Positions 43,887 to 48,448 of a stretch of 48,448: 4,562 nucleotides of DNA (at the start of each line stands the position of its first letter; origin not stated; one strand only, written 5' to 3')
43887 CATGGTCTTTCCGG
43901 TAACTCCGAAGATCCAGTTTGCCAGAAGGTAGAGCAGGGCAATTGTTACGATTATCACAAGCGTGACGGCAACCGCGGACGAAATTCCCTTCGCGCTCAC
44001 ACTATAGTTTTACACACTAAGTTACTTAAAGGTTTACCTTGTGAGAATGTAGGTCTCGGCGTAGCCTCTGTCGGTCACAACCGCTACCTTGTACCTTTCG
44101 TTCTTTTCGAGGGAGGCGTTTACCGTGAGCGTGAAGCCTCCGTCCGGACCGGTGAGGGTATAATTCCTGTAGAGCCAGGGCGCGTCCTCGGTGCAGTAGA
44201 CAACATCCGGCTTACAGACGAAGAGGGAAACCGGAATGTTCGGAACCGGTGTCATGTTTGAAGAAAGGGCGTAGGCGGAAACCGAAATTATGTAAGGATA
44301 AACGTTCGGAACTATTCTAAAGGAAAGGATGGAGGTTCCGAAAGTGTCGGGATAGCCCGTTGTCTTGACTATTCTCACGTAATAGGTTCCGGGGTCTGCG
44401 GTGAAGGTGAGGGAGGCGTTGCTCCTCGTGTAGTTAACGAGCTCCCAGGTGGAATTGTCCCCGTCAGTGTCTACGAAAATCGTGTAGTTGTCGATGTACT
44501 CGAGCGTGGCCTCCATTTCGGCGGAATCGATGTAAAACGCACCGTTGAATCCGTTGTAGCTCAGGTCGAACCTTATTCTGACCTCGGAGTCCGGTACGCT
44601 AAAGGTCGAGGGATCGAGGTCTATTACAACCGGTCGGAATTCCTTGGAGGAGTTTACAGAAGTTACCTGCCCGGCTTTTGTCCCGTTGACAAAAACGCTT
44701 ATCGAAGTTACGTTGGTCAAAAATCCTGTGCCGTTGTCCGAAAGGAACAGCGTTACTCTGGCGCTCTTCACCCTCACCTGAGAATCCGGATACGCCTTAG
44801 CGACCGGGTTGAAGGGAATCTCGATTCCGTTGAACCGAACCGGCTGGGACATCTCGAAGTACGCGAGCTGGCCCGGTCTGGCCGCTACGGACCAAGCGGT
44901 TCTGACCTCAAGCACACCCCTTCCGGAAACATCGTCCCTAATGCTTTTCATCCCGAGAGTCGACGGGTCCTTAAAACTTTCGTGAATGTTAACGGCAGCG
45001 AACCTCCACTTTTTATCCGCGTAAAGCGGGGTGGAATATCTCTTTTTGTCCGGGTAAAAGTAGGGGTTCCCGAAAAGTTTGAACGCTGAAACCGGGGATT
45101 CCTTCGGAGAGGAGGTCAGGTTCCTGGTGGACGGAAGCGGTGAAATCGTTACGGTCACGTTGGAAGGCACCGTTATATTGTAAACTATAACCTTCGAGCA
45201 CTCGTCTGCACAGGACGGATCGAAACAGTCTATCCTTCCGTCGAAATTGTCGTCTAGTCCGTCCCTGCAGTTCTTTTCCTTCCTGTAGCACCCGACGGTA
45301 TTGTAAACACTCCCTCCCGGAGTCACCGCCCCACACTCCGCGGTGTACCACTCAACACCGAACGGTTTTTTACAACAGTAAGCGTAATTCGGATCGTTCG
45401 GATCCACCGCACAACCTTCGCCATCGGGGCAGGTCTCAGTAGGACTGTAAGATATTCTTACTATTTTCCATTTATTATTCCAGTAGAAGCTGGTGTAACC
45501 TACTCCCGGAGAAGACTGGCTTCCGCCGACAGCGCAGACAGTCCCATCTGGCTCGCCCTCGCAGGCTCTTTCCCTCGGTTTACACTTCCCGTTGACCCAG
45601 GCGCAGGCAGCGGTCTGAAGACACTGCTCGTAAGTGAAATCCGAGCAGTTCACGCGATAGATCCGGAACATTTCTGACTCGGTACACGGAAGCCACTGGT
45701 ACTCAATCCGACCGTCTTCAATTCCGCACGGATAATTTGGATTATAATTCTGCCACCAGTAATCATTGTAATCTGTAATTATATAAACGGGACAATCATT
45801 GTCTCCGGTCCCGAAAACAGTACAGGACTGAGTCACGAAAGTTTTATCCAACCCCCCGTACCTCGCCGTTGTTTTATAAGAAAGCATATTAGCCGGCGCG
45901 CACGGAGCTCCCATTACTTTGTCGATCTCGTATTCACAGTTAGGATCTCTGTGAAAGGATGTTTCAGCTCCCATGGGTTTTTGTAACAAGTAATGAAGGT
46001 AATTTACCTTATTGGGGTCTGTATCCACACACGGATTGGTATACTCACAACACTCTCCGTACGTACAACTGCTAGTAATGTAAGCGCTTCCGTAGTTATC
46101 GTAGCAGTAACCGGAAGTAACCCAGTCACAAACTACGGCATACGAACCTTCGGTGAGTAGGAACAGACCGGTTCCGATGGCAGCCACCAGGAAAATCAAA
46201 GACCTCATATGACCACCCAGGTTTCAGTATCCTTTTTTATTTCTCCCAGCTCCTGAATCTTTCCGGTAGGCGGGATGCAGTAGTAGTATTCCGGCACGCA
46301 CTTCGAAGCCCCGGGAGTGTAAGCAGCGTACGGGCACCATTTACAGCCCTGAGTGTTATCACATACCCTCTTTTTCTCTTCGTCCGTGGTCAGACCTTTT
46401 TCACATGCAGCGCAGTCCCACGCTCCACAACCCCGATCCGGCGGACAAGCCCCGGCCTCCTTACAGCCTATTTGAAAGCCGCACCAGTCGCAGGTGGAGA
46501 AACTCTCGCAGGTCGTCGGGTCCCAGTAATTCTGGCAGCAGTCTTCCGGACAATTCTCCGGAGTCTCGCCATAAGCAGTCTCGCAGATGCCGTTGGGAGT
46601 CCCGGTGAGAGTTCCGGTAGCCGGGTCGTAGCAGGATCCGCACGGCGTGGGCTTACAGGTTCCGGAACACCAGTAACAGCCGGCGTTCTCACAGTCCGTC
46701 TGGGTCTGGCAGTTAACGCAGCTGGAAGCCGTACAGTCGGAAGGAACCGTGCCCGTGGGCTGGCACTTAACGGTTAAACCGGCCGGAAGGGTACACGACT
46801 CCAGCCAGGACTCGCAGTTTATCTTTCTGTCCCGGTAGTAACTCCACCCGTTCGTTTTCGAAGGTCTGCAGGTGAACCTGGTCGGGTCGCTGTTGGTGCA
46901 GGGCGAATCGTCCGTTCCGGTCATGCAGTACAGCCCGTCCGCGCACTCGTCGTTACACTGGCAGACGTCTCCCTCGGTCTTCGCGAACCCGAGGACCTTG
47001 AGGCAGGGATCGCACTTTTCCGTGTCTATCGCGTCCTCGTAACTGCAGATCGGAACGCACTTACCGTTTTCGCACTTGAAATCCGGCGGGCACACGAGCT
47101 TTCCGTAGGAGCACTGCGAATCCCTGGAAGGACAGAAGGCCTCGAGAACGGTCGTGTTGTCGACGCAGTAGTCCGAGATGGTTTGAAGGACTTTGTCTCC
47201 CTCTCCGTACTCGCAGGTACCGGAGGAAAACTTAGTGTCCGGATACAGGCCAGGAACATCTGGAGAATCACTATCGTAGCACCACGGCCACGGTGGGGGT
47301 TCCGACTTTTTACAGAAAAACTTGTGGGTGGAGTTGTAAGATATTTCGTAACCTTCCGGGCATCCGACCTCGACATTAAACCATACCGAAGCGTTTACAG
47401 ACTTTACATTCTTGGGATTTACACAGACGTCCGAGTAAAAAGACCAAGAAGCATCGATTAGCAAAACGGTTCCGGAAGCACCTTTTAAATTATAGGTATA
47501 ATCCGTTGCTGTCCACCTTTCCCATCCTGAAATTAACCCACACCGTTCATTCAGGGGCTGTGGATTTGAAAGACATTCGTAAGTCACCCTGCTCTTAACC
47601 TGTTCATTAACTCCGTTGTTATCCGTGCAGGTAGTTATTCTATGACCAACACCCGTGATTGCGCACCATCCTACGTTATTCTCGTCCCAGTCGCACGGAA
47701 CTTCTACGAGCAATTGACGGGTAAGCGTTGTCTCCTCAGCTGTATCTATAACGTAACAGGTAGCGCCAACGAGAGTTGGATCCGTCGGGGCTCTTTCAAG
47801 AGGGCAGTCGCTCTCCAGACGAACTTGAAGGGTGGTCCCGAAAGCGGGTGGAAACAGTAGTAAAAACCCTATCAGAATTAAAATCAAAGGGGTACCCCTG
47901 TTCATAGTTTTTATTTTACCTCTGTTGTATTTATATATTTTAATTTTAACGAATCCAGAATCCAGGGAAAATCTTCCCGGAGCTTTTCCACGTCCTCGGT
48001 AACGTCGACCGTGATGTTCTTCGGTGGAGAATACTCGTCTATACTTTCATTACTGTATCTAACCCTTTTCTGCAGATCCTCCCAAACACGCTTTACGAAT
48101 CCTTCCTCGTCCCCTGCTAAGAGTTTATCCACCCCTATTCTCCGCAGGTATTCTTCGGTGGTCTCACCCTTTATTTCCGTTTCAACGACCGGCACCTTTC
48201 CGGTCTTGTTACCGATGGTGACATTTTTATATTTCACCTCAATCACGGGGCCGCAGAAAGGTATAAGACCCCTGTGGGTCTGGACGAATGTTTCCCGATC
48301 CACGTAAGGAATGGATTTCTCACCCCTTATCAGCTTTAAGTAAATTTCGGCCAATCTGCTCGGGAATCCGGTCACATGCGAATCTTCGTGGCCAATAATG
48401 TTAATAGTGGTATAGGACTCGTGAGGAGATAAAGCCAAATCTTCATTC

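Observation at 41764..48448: Tight operon joining a lectin-tipped pilin, a minor-pilin-like protein and two giant cysteine-rich secreted proteins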

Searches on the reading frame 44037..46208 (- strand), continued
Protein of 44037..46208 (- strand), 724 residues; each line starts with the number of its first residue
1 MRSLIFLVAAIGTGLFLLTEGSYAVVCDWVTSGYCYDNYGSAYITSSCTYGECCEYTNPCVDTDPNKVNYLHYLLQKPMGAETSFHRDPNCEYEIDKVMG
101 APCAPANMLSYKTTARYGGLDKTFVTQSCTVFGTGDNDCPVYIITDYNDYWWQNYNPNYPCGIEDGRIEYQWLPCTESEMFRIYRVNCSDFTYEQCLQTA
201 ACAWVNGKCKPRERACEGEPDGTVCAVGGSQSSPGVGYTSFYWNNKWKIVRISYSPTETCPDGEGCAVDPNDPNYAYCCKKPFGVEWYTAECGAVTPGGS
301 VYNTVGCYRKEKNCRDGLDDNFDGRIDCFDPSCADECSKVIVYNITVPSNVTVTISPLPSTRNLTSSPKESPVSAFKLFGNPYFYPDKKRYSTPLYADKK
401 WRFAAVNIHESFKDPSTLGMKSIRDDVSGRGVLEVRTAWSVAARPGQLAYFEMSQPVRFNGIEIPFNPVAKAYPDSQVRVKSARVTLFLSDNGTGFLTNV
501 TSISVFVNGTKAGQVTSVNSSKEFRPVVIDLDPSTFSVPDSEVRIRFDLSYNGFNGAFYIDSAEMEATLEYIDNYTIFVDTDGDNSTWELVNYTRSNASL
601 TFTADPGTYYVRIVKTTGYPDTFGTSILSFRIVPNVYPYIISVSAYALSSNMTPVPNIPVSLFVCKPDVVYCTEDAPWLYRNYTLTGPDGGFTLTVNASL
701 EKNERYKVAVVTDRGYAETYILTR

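Call 82: fold_search(model_id=the predicted structure, library=pdb)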
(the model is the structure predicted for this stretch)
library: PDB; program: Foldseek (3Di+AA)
matches with E <= 10: 1390; with E <= 0.001: 51
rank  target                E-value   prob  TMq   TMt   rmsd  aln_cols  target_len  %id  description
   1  4e0s_A                1.6e-05  1.00  0.09  0.05  21.7       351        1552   12  Crystal Structure of C5b-6 (released 2012-04-18)
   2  8cml_E                1.0e-04  0.95  0.09  0.09  21.6       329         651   13  Cryo-EM structure of complement C5 in complex with nanobodies UNbC5-1 and UNbC5-2 (released 2023-09-27)
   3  7sqc_F0               1.1e-04  0.77  0.08  0.15  28.2       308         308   11  Ciliary C1 central pair apparatus isolated from Chlamydomonas reinhardtii (released 2022-04-13)
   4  5mzv_C                1.2e-04  0.89  0.07  0.15  24.8       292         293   10  IL-23:IL-23R:Nb22E11 complex (released 2018-01-03)
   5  7sqc_F1               1.2e-04  0.82  0.09  0.12  27.9       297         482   12  Ciliary C1 central pair apparatus isolated from Chlamydomonas reinhardtii (released 2022-04-13)
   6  6tpw                  1.4e-04  0.92  0.09  0.15  27.1       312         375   14  Crystal structures of FNIII domain one through four of the human leucocyte common antigen-related protein ( LAR) (released 2020-05-13)
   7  7sqc_2A               1.5e-04  0.87  0.09  0.09  32.0       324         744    7  Ciliary C1 central pair apparatus isolated from Chlamydomonas reinhardtii (released 2022-04-13)
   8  8b0g_A                1.6e-04  0.99  0.10  0.06  21.7       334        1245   12  2C9, C5b9-CD59 structure (released 2023-02-22)
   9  3cu7_B                1.8e-04  0.99  0.09  0.05  19.3       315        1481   13  Human Complement Component 5 (released 2008-06-10)
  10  6wdq_C                1.8e-04  0.87  0.07  0.15  24.5       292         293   10  IL23/IL23R/IL12Rb1 signaling complex (released 2021-02-24)
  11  3bpo_C                1.9e-04  0.96  0.08  0.19  22.1       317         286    9  Crystal structure of the IL13-IL4R-IL13Ra ternary complex (released 2008-02-05)
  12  6h04_A                2.0e-04  0.98  0.09  0.06  21.7       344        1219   12  Closed conformation of the Membrane Attack Complex (released 2018-12-19)
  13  8afp                  2.1e-04  1.00  0.09  0.27  18.6       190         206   10  Structure of fibronectin 2 and 3 of L1CAM at 3.0 Angstrom (released 2023-03-08)
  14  9ijj_E                2.4e-04  0.69  0.08  0.11  25.2       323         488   10  In situ structure of the central apparatus in mouse sperm axoneme. (released 2025-06-04)
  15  7q62_B                2.7e-04  0.87  0.08  0.07  24.2       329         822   14  Structure of TEV cleaved A2ML1 dimer (A2ML1-TT dimer) (released 2022-04-20)
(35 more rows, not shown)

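Call 89: search_protein_families(library=phrogs, proteins=[window:44037-46208:-, L050:1-816:+], max_evalue=0.01)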
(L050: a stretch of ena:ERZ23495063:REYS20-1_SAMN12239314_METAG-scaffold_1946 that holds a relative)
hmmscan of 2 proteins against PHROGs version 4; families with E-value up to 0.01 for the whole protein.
window:44037-46208:- (724 aa): 0 families

L050:1-816:+ (272 aa): 0 families

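Call 92: search_protein_families(library=pfam, proteins=[L059:843-2804:+, L059:321-833:+], max_evalue=0.01)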
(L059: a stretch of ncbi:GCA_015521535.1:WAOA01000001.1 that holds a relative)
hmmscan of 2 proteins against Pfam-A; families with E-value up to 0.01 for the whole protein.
L059:843-2804:+ (654 aa): 0 families

L059:321-833:+ (171 aa): 0 families

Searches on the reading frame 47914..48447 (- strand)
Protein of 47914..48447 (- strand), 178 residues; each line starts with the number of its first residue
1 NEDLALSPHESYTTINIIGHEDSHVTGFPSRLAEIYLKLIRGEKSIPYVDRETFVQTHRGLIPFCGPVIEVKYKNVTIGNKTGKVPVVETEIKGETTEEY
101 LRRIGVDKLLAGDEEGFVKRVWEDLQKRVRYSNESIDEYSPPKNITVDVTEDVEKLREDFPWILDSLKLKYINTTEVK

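Call 4: search_protein_families(library=pfam, proteins=[window:47914-48447:-], max_evalue=1)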
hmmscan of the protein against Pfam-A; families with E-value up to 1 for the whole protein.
window:47914-48447:- (178 aa): 0 families

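Call 16: find_homologous_proteins(query=window:47914-48447:-, max_evalue=0.001)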
Query window:47914-48447:-: 78 candidates shared short words with the query, none scored E <= 0.001.
